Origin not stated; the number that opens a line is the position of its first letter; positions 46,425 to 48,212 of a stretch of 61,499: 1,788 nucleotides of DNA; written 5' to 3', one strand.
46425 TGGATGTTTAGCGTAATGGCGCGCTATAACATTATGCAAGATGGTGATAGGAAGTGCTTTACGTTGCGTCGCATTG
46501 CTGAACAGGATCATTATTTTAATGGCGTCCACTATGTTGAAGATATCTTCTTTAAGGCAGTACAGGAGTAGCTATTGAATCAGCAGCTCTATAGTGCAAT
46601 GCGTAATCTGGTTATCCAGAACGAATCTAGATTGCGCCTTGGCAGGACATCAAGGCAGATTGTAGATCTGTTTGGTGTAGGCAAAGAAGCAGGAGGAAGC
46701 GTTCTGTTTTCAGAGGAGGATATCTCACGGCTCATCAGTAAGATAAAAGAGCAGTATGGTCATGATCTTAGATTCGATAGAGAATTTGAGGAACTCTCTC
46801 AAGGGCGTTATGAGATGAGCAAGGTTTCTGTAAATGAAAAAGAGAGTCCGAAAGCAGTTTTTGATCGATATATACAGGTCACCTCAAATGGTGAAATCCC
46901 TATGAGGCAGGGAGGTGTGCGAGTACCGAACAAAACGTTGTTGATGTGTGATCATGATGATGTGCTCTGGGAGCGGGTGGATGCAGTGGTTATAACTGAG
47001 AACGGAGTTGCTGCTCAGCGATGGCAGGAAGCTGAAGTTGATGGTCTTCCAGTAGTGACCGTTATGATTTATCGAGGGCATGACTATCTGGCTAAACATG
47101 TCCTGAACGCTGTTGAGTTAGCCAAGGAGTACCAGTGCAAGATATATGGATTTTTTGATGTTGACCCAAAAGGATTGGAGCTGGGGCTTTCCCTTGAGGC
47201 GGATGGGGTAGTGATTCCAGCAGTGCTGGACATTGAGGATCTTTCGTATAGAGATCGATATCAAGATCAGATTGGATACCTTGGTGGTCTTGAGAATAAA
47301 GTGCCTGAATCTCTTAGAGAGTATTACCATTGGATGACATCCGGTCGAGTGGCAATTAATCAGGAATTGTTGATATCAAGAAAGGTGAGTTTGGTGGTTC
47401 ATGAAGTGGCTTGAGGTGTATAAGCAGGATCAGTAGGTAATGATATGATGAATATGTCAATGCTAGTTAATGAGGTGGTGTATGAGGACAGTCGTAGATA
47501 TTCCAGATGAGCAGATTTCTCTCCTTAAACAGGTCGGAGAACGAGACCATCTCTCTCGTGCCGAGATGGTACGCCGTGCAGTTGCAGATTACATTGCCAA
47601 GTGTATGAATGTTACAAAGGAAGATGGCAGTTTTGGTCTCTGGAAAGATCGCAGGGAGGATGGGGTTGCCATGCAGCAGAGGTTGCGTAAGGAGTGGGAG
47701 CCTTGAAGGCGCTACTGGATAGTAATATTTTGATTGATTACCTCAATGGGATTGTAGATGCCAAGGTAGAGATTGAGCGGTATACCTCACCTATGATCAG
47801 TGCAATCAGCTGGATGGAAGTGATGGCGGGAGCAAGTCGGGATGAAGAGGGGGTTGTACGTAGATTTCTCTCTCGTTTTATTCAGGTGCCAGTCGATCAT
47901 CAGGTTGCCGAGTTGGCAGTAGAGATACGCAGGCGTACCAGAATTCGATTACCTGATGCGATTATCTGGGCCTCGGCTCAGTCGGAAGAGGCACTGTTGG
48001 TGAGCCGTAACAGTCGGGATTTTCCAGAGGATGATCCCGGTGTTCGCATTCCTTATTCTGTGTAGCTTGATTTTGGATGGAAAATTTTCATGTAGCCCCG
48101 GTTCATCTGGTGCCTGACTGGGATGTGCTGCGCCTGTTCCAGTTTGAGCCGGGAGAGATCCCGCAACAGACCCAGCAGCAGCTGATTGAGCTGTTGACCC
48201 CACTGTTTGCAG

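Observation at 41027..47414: Four-gene SMC-type operon (MukB/JetC-like ATPase, MukE/JetB-like, unknown 407-aa protein, compact Toprim protein) with permuted gene order: candidate divergent or undescribed Wadjet-like defence system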

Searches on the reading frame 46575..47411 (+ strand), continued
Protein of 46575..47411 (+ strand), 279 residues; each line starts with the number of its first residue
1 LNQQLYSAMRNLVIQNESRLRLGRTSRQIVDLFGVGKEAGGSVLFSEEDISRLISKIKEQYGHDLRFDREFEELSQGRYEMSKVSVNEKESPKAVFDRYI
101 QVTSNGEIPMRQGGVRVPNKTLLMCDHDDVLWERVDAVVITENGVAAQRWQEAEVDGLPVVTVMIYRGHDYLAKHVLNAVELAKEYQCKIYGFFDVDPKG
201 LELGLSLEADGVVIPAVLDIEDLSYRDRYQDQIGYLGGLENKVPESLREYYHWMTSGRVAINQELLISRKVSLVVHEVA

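Call 71: list_cluster_members(proteins=[L004:7872-8717:+, L005:7974-8834:+, L006:7872-8717:+, L013:8850-9701:+, L014:8861-9763:+, L015:8901-9749:+, L016:8820-9689:+, L017:8885-9754:+, L018:8862-9716:+])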
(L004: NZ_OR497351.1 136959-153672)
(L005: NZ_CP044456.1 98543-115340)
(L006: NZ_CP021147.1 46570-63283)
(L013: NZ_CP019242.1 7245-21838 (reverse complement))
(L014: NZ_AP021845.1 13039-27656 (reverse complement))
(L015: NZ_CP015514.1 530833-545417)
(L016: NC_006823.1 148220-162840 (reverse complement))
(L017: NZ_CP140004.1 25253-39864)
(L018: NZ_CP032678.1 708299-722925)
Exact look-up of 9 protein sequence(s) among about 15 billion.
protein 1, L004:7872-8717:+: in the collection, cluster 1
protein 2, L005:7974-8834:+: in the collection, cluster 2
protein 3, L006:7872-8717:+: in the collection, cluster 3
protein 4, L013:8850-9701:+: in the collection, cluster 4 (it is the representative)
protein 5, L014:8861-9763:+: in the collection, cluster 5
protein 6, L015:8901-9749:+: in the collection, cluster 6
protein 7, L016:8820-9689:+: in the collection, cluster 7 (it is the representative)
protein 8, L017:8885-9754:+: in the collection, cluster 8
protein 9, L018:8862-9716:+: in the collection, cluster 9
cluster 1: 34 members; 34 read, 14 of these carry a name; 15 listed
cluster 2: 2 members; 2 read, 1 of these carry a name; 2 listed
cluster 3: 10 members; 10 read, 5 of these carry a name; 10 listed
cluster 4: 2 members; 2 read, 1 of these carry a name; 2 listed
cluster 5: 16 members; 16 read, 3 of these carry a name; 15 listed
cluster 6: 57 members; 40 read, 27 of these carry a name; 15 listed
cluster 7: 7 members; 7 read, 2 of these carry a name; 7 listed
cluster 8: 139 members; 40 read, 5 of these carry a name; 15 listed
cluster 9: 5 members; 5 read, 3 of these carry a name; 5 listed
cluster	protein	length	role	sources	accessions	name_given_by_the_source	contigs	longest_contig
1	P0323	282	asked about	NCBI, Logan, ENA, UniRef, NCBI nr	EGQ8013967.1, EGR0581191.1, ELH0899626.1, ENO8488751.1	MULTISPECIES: DUF7281 domain-containing protein [Gammaproteobacteria] | DUF7281 domain-containing protein n=1 Tax=Gammaproteobacteria TaxID=1236 ... | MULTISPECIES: hypothetical protein [Gammaproteobacteria]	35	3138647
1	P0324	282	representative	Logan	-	-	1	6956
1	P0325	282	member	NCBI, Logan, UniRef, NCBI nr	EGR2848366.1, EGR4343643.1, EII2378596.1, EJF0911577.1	hypothetical protein O1B84_002203 [Vibrio cholerae] | DUF7281 domain-containing protein n=1 Tax=Vibrio TaxID=662 RepID=UPI000C70F216 | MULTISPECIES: hypothetical protein [Vibrio]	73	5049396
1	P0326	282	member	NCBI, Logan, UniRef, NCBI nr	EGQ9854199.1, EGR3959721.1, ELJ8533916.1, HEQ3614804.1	hypothetical protein GU271_02165 [Vibrio cholerae] | DUF7281 domain-containing protein n=1 Tax=Vibrio TaxID=662 RepID=UPI00155E9E0F | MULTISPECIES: hypothetical protein [Vibrio]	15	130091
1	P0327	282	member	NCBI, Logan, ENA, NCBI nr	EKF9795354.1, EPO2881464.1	DUF7281 domain-containing protein [Vibrio cholerae] | hypothetical protein [Vibrio cholerae]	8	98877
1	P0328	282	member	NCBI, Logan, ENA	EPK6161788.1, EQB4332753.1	DUF7281 domain-containing protein [Providencia stuartii]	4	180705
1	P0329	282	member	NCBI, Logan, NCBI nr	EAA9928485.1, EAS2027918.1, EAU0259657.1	hypothetical protein A6856_23765 [Salmonella enterica] | hypothetical protein [Salmonella enterica]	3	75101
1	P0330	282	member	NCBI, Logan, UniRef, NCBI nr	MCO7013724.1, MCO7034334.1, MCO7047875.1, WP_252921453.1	DUF7281 domain-containing protein [Vibrio paracholerae] | DUF7281 domain-containing protein n=1 Tax=Vibrio paracholerae TaxID=650003 ... | hypothetical protein [Vibrio paracholerae]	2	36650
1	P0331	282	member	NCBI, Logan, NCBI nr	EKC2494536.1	hypothetical protein OOO55_003631 [Salmonella enterica] | hypothetical protein [Salmonella enterica]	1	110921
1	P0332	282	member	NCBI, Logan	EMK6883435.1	hypothetical protein V9K26_002581 [Vibrio cholerae]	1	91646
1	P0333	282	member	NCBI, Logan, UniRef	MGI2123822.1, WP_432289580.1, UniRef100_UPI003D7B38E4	DUF7281 domain-containing protein [Shewanella baltica] | DUF7281 domain-containing protein n=1 Tax=Shewanella baltica TaxID=62322 ...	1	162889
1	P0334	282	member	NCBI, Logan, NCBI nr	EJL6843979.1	hypothetical protein NMS89_002042 [Vibrio cholerae] | hypothetical protein [Vibrio cholerae]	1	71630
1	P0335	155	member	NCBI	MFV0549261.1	MAG: hypothetical protein ACK5M5_11185 [Limnobaculum xujianqingii]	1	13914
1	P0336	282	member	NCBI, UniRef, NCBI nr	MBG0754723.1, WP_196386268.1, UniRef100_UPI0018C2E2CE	hypothetical protein [Vibrio cidicii] | DUF7281 domain-containing protein n=1 Tax=Vibrio cidicii TaxID=1763883 RepID=UPI0018C2E2CE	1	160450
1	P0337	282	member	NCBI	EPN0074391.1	DUF7281 domain-containing protein [Vibrio cholerae]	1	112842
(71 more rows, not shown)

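Call 77: search_solved_structures(query=A8, max_evalue=10, show_alignments=0)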
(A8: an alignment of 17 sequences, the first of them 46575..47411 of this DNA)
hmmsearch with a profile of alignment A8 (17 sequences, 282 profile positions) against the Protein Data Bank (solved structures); distinct sequences matched with E-value up to 10: 3.
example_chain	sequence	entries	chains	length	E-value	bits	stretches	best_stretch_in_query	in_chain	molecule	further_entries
2zbk_A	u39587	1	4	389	0.031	16.7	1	135-203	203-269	Type II DNA topoisomerase VI subunit A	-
9o0g_A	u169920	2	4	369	1.1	11.6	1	119-204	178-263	Type 2 DNA topoisomerase 6 subunit A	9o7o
2q2e_A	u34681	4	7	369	1.1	11.6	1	119-204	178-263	Type II DNA topoisomerase VI subunit A | Type 2 DNA topoisomerase 6 subunit A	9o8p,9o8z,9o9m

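Call 95: predict_structure(alignment_id=A8)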
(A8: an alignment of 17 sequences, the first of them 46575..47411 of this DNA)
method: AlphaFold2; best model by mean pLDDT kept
length: 279 residues; sequences in the alignment: 17
mean_pLDDT: 84.7   pTM: 0.64
mean pLDDT of the five models: 84.7, 83.6, 82.9, 82.4, 76.7
residues with pLDDT >= 90: 134; 70-90: 107; 50-70: 35; < 50: 3
segments of 3 or more residues with pLDDT < 50: none
pLDDT, mean of each block of 10 residues (from residue 1): 79 80 90 90 91 87 71 53 59 63 94 93 91 95 92 92 85 74 92 93 87 90 84 83 89 92 92 90
secondary structure, 60 per line:
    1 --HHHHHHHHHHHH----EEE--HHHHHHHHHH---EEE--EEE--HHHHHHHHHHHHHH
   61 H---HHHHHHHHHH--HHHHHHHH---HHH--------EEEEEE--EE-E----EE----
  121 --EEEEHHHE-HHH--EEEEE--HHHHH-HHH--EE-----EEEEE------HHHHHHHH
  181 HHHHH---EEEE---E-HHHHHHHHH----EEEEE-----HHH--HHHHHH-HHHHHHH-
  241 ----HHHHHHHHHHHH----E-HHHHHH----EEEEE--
elements in order: H3-14 E19-21 H24-33 E37-39 E42-44 H47-61 H65-74 H77-84 E99-104 E123-126 E137-141 H144-148 E162-166 H173-185 E189-192 H198-206 E211-215 H226-231 H233-239 H245-256 H263-268 E273-277

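Call 97: fold_search(model_id=the predicted structure, library=pdb)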
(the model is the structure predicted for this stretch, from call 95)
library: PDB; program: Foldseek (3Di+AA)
matches with E <= 10: 572; with E <= 0.001: 2
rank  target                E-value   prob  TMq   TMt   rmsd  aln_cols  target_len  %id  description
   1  1d3y_B                2.2e-04  0.99  0.38  0.37  11.9       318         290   12  STRUCTURE OF THE DNA TOPOISOMERASE VI A SUBUNIT (released 1999-11-05)
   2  1d3y_A                2.5e-04  0.99  0.36  0.35  12.7       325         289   11  STRUCTURE OF THE DNA TOPOISOMERASE VI A SUBUNIT (released 1999-11-05)
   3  9o8p_A                4.3e-03  0.94  0.40  0.33  11.5       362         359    9  CryoEM structure of M. mazei topoisomerase VI-minicircle DNA complex (released 2026-02-25)
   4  9o7o_A                6.9e-03  0.94  0.35  0.28  11.6       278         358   11  CryoEM structure of M. mazei topoisomerase VI(A-E342Q)-minicircle DNA complex in asymmetric state (released 2026-02-25)
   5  9o0g_A                8.7e-03  0.82  0.33  0.28  12.4       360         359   10  CryoEM structure of M. mazei topoisomerase VI(A-E342Q)-minicircle DNA complex in cleavage state (released 2026-02-25)
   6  9o0g_C                1.3e-02  0.72  0.33  0.27  12.5       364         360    9  CryoEM structure of M. mazei topoisomerase VI(A-E342Q)-minicircle DNA complex in cleavage state (released 2026-02-25)
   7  2zbk_A                1.5e-02  0.90  0.40  0.33  11.6       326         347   13  Crystal structure of an intact type II DNA topoisomerase: insights into DNA transfer mechanisms (released 2008-02-12)
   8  6ld7_C                5.2e-01  0.05  0.13  0.10  12.9       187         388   10  Native Structure of cystathionine gamma synthase (XometB) from Xanthomonas oryzae pv. oryzae (released 2020-11-25)
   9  8k7m_A                5.8e-01  0.09  0.18  0.21  11.7       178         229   15  De novo design protein -T01 (released 2024-07-31)
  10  4u1t_B                7.4e-01  0.04  0.13  0.10  14.0       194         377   14  The crystal structure of holo CalE6, a methionine gamma lyase from Micromonospora echinospora (released 2015-01-07)
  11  6ktq_B                7.9e-01  0.08  0.19  0.15  12.9       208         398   13  Crystal structure of catalytic domain of homocitrate synthase from Sulfolobus acidocaldarius (SaHCS(dRAM)) in complex  (released 2020-09-02)
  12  6ktq_A                9.4e-01  0.06  0.18  0.14  12.9       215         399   11  Crystal structure of catalytic domain of homocitrate synthase from Sulfolobus acidocaldarius (SaHCS(dRAM)) in complex  (released 2020-09-02)
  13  4u2h_C                9.4e-01  0.03  0.13  0.11  13.8       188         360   13  The crystal structure of apo CalE6, a methionine gamma lyase from Micromonospora echinospora (released 2015-01-07)
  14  4u2h_G                9.4e-01  0.03  0.13  0.11  13.8       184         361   14  The crystal structure of apo CalE6, a methionine gamma lyase from Micromonospora echinospora (released 2015-01-07)
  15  3o16                  1.0e+00  0.09  0.15  0.19  11.2       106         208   14  Crystal Structure of Bacillus subtilis Thiamin Phosphate Synthase K159A (released 2011-07-27)
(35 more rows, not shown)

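Call 114: search_protein_families(library=padloc, proteins=[L003:2342-6118:+, L003:6111-6746:+, L003:6749-8002:+, L003:7989-8816:+, L005:7974-8834:+, L017:8885-9754:+], max_evalue=0.1)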
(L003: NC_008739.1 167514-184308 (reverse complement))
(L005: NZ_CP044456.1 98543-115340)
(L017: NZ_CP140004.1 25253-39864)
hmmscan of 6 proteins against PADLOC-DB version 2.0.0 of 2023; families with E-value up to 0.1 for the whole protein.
L003:2342-6118:+ (1259 aa): 0 families

L003:6111-6746:+ (212 aa): 1 family
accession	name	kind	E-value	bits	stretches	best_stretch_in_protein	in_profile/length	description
PDLC04984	PDC-S27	-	0.048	10.5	0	126-194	257-328/474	-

L003:6749-8002:+ (418 aa): 1 family
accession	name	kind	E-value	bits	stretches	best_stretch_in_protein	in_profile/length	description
PDLC04135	mad3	-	0.011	13.2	1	29-160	107-243/374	mads_3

L003:7989-8816:+ (276 aa): 2 families
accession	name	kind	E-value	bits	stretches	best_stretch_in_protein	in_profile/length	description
PDLC00557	JetD2|JetD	-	0.0014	16.1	1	132-265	278-410/423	DUF2220; DUF3322; DUF2399 domain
PDLC00556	JetD2|JetD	-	0.029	11.5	1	134-266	287-418/430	DUF2220; DUF3322; DUF2399 domain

L005:7974-8834:+ (287 aa): 7 families
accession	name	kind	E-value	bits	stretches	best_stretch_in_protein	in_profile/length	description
PDLC00594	JetD3|JetD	-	1.6e-06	25.8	1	136-211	190-262/345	DUF2239; DUF2220 domain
PDLC00522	JetD1|JetD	-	8.8e-06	23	1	126-278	234-368/382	DUF2220; DUF3322; DUF2399 domain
PDLC00556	JetD2|JetD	-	2.6e-05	21.5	1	130-276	282-415/430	DUF2220; DUF3322; DUF2399 domain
PDLC00591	JetD3|JetD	-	0.00018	19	1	131-278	188-342/350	DUF2239; DUF2220 domain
PDLC00520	JetD1|JetD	-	0.002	15.2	1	170-208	261-300/398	DUF2220; DUF3322; DUF2399 domain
PDLC00592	JetD3|JetD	-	0.0041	14.5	1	133-232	179-287/346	DUF2239; DUF2220 domain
PDLC00557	JetD2|JetD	-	0.063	10.7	1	173-211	311-350/423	DUF2220; DUF3322; DUF2399 domain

L017:8885-9754:+ (290 aa): 6 families
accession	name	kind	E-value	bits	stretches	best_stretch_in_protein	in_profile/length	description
PDLC00594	JetD3|JetD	-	2.1e-07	28.7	1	107-214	177-264/345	DUF2239; DUF2220 domain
PDLC00556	JetD2|JetD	-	7.7e-07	26.6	1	134-217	285-361/430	DUF2220; DUF3322; DUF2399 domain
PDLC00557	JetD2|JetD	-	7.6e-05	20.3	1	173-213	310-351/423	DUF2220; DUF3322; DUF2399 domain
PDLC00591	JetD3|JetD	-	0.00021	18.7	1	135-227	191-290/350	DUF2239; DUF2220 domain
PDLC00520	JetD1|JetD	-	0.00063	16.8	1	134-210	233-301/398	DUF2220; DUF3322; DUF2399 domain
PDLC00529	JetD1|JetD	-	0.037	11.1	1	139-213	253-325/394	DUF2220; DUF3322; DUF2399 domain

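Call 115: search_protein_families(library=ncbifam, proteins=[L003:2342-6118:+, L003:6111-6746:+, L003:6749-8002:+, L003:7989-8816:+, L017:8885-9754:+], max_evalue=0.1)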
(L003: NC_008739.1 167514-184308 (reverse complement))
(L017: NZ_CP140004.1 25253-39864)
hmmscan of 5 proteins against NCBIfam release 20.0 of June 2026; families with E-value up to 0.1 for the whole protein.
L003:2342-6118:+ (1259 aa): 3 families
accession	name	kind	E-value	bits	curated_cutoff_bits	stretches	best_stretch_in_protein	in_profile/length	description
TIGR02168.1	SMC_prok_B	equivalog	6.9e-07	27.4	567.35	2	628-901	235-505/1181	chromosome segregation protein SMC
NF045487.1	ASRP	equivalog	1.1e-05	24.3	300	1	782-940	325-480/593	archaea-specific SMC-related protein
TIGR02169.1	SMC_prok_A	equivalog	0.00027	18.7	729.4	1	625-930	675-972/1165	chromosome segregation protein SMC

L003:6111-6746:+ (212 aa): 3 families
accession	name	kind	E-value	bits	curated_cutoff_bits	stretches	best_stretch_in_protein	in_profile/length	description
TIGR02803.1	ExbD_1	equivalog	0.0063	16.6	152.95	1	128-167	75-115/122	TonB system transport protein ExbD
NF008429.0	PRK11267.1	equivalog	0.011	15.8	216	1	129-168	90-130/141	TonB system transport protein ExbD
NF003602.1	PRK05256.1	equivalog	0.081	12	250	0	3-58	17-69/216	chromosome partition protein MukE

L003:6749-8002:+ (418 aa): 0 families

L003:7989-8816:+ (276 aa): 0 families

L017:8885-9754:+ (290 aa): 5 families
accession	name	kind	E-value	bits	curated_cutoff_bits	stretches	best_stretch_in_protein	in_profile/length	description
NF003335.0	PRK04342.1-4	equivalog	8.5e-06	24.9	424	1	82-209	145-265/373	DNA topoisomerase VI subunit A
TIGR02679.1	TIGR02679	hypoth_equivalog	0.00028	20.1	196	1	140-214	250-319/382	TIGR02679 family protein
NF003333.0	PRK04342.1-2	equivalog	0.0014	17.6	465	1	124-207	174-257/367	DNA topoisomerase IV subunit A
NF009130.0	PRK12483.1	subfamily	0.06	11.9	801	1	149-190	451-491/521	threonine ammonia-lyase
NF045964.1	RNAP_delt_plasma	equivalog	0.085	13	72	0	10-34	6-30/77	DNA-directed RNA polymerase subunit delta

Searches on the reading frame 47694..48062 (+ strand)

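Call 111: search_protein_families(library=pfam, proteins=[window:47694-48062:+], max_evalue=0.001)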
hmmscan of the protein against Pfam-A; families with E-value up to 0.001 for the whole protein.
window:47694-48062:+ (123 aa): 1 family
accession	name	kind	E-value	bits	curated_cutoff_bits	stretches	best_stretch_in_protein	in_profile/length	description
PF01850.27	PIN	-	4.1e-15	56.9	23.6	1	7-110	2-114/120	PIN domain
